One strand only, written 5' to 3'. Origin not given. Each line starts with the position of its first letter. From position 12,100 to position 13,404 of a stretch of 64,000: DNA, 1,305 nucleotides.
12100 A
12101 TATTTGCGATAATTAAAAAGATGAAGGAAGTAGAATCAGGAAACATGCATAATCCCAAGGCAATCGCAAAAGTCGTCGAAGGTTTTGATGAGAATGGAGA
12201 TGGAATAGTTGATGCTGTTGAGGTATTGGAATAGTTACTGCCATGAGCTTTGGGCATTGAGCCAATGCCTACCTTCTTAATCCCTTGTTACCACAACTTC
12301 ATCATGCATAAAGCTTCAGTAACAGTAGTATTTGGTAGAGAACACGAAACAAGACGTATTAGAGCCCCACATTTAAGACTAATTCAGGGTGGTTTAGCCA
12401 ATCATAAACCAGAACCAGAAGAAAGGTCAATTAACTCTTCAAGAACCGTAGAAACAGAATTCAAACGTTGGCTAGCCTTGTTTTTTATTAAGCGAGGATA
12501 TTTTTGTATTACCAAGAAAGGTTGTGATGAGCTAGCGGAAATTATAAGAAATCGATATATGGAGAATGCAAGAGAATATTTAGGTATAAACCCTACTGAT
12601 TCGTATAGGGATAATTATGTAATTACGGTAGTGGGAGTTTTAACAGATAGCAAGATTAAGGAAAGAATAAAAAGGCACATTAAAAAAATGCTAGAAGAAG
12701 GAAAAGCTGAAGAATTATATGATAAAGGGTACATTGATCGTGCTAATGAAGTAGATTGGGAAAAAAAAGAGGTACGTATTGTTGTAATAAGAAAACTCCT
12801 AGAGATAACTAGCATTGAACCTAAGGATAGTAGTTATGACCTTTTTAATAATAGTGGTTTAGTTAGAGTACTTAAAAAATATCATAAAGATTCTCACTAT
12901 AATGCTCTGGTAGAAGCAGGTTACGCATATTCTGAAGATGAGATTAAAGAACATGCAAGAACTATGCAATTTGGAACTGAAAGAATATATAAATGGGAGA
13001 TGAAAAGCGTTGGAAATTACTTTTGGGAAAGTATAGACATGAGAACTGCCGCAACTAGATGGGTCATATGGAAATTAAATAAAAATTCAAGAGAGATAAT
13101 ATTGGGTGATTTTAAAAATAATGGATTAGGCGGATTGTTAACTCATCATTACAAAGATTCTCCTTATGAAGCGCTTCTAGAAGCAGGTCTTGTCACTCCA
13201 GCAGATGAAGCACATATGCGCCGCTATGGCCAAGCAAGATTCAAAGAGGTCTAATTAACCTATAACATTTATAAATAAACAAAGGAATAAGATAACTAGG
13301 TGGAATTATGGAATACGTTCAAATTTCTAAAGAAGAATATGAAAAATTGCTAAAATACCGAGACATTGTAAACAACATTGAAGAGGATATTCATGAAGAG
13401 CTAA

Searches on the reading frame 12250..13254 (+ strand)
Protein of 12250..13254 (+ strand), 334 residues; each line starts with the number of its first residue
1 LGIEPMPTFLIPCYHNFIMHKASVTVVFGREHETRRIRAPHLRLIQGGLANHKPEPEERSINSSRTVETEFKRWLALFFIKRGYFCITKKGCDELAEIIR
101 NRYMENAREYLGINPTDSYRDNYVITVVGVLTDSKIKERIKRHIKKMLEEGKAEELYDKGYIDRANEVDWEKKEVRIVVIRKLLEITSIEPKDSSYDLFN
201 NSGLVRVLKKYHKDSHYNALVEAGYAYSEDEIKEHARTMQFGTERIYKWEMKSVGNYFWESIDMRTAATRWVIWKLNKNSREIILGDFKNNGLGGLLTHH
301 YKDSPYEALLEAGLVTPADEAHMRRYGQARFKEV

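Call 6: search_protein_families(library=pfam, proteins=[window:12250-13254:+], max_evalue=1)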
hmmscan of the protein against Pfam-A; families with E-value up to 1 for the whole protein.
window:12250-13254:+ (334 aa): 2 families
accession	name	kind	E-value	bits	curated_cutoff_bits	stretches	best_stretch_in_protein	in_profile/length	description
PF14162.11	YozD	-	0.076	13.8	27.5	0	217-236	18-37/56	YozD-like protein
PF05871.18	ESCRT-II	-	0.2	12.3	27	0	183-236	37-90/138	ESCRT-II complex subunit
